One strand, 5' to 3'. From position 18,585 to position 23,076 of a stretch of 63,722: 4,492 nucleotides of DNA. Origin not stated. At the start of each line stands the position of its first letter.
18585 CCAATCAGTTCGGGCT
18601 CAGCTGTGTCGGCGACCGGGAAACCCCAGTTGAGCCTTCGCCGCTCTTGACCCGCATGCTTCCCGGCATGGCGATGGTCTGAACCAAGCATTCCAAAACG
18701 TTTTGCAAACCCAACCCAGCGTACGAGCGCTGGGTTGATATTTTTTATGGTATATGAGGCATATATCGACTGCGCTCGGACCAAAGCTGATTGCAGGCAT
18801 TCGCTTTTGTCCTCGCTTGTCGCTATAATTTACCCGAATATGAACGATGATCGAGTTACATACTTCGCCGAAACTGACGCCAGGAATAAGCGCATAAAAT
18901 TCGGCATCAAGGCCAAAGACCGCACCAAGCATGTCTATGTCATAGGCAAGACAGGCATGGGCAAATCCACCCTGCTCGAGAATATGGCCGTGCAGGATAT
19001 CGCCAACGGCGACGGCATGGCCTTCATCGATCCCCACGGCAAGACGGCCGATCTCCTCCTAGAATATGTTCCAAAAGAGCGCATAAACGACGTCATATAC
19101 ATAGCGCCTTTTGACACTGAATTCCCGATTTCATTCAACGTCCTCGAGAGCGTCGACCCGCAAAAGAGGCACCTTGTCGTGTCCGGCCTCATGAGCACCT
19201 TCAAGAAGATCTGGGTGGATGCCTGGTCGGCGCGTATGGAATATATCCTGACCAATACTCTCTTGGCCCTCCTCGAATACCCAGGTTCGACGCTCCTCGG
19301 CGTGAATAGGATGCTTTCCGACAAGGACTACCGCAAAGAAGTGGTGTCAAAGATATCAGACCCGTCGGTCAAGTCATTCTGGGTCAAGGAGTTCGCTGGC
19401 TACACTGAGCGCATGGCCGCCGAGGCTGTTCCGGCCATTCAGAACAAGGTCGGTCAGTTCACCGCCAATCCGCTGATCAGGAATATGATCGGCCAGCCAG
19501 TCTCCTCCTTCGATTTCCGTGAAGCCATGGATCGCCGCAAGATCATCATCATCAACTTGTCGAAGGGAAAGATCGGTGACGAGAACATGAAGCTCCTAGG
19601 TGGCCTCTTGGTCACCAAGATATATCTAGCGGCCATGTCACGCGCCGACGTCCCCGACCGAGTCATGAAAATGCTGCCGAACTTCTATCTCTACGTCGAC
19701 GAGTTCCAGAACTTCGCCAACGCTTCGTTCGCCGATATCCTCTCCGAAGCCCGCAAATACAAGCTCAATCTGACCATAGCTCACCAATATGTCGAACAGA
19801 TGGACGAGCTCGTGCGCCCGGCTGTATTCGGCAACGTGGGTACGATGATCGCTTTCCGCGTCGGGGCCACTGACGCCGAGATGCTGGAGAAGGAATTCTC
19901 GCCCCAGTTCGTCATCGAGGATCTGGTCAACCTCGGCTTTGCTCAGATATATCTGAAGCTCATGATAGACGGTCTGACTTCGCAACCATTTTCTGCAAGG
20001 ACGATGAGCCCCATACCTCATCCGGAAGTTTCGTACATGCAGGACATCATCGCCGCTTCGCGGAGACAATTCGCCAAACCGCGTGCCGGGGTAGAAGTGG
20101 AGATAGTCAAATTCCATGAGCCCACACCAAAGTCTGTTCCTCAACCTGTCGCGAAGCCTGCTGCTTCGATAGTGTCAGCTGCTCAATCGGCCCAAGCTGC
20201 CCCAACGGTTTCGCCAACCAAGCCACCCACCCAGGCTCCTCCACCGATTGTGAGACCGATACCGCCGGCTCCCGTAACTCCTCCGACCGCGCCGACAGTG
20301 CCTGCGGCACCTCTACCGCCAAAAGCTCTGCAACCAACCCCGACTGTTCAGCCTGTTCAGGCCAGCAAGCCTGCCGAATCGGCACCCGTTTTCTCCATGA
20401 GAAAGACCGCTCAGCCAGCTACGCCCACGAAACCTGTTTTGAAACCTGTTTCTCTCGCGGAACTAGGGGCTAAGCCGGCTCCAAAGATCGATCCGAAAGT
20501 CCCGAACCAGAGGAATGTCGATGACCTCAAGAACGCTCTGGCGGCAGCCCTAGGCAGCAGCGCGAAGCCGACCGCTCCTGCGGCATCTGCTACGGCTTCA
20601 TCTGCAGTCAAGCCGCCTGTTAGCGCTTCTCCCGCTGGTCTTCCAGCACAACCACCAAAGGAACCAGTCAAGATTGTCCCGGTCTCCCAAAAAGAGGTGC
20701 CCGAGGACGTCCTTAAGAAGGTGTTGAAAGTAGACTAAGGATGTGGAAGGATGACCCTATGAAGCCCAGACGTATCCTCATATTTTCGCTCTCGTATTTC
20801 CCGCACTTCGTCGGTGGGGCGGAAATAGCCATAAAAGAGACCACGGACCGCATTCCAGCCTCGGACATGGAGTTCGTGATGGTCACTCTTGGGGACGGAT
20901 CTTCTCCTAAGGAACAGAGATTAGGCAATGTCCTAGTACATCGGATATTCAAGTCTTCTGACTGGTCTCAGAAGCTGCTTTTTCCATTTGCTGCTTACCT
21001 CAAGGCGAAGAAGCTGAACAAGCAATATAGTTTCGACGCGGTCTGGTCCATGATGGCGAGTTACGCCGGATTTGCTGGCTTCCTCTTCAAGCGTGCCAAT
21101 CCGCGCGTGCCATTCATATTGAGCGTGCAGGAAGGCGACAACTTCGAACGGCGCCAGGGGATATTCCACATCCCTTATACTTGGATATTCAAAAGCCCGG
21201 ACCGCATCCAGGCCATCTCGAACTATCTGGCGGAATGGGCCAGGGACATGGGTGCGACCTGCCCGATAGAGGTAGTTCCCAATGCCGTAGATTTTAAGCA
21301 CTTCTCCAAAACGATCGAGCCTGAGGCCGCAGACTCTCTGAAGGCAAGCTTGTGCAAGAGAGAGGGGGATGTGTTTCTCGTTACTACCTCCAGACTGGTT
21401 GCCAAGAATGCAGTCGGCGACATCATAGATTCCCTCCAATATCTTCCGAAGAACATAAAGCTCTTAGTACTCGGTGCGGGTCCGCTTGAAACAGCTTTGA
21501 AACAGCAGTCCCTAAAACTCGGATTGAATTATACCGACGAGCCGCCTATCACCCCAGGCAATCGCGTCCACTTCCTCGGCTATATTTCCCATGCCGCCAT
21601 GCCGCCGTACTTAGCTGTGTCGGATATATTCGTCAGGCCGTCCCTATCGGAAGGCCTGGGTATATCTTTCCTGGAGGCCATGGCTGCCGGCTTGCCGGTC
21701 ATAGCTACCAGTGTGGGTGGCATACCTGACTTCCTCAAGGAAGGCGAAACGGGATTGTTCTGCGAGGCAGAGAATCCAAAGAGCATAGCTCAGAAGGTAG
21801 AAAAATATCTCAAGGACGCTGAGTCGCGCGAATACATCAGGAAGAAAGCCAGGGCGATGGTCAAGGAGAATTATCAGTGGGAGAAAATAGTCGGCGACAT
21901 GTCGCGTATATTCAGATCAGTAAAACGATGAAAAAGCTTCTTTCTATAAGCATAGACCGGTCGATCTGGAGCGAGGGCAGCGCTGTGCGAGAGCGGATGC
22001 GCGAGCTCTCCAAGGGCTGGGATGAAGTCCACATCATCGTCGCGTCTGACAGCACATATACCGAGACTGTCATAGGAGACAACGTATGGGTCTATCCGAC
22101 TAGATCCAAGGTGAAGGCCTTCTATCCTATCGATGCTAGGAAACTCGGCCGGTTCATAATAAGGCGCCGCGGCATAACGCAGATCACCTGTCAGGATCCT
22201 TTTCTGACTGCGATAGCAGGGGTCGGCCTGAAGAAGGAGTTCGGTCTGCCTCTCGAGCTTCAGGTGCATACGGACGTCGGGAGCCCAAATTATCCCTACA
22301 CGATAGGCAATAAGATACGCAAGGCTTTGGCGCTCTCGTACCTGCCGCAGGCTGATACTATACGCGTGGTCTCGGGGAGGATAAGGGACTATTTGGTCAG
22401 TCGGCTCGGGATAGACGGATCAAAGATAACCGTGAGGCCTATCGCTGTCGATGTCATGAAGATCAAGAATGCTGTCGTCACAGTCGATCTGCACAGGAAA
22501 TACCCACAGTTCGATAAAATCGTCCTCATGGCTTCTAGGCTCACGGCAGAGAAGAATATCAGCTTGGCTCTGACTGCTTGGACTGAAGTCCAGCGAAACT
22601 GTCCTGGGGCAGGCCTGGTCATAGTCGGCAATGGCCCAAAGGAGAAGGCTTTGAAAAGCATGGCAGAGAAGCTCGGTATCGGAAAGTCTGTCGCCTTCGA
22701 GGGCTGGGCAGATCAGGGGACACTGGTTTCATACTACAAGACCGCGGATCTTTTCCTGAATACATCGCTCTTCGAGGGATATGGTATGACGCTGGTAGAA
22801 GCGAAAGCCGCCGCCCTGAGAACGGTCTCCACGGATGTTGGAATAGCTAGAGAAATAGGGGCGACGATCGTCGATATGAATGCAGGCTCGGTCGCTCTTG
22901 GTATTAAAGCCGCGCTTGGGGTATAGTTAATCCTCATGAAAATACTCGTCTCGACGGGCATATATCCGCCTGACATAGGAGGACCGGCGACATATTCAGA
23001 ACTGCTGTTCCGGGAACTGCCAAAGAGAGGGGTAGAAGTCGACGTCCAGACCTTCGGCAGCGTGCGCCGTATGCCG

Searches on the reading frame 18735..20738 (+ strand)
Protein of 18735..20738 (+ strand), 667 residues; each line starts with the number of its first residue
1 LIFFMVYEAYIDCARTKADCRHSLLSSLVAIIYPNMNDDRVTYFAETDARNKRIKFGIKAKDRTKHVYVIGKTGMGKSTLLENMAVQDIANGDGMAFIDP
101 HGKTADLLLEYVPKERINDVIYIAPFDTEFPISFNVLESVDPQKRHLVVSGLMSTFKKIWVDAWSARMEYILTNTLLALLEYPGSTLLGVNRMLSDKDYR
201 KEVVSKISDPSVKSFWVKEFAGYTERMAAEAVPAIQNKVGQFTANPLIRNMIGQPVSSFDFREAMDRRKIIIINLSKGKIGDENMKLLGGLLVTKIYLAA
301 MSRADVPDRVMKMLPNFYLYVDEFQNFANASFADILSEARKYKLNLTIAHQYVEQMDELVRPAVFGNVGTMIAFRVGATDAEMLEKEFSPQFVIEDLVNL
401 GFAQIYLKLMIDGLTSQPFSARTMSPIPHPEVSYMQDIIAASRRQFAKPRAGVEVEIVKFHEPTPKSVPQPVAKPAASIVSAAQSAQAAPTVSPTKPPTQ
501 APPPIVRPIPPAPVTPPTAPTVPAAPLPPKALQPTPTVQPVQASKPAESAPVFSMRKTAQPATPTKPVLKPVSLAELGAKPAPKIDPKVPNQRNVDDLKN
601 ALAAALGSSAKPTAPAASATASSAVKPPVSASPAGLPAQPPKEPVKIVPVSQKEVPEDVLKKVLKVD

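Call 28: search_protein_families(library=pfam, proteins=[window:18735-20738:+], max_evalue=0.001)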
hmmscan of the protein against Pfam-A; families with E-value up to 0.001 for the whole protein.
window:18735-20738:+ (667 aa): 3 families
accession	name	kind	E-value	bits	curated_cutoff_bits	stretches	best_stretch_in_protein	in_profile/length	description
PF10412.15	TrwB_AAD_bind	-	2e-05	24.1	20.5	1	60-359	11-289/387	Type IV secretion-system coupling protein DNA-binding domain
PF12696.13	TraG-D_C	-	5.6e-05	23.5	22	1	317-382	2-70/126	TraM recognition site of TraD and TraG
PF01935.23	DUF87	-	0.00012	22.7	23.2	1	52-114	10-69/220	Helicase HerA, central domain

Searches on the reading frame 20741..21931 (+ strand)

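Call 28: search_protein_families(library=pfam, proteins=[window:20741-21931:+], max_evalue=0.001)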
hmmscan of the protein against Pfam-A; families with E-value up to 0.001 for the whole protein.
window:20741-21931:+ (396 aa): 6 families
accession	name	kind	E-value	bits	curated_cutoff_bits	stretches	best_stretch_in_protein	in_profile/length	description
PF00534.26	Glycos_transf_1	-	1.8e-35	122.5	26.4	1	201-372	6-171/172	Glycosyl transferases group 1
PF13692.12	Glyco_trans_1_4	-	7.7e-30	104.5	27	1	213-359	4-142/142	Glycosyl transferases group 1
PF13439.12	Glyco_transf_4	-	3.2e-15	57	28.5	1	24-185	1-168/170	Glycosyltransferase Family 4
PF13524.12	Glyco_trans_1_2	-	1.6e-12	48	25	1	257-384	22-139/144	Glycosyl transferase-like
PF20706.3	GT4-conflict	-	1.4e-09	37.9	26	1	150-384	144-382/385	Family 4 Glycosyltransferase in conflict systems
PF13579.12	Glyco_trans_4_4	-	3.1e-08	34.6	29.7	1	25-181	1-157/158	Glycosyl transferase 4-like domain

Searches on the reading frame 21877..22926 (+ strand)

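Call 3: search_protein_families(library=pfam, proteins=[window:21877-22926:+], max_evalue=0.01)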
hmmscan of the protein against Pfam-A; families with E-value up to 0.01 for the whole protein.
window:21877-22926:+ (349 aa): 5 families
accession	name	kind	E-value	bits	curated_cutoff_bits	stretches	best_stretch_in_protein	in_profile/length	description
PF00534.26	Glycos_transf_1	-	1.4e-26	93.5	26.4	1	213-327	15-130/172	Glycosyl transferases group 1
PF13692.12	Glyco_trans_1_4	-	3.1e-21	76.6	27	1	214-327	2-115/142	Glycosyl transferases group 1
PF13439.12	Glyco_transf_4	-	1.1e-10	42.3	28.5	1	39-193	10-168/170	Glycosyltransferase Family 4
PF13579.12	Glyco_trans_4_4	-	3.9e-06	27.7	29.7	1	38-188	8-156/158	Glycosyl transferase 4-like domain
PF20706.3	GT4-conflict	-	7.1e-05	22.4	26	1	209-330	192-323/385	Family 4 Glycosyltransferase in conflict systems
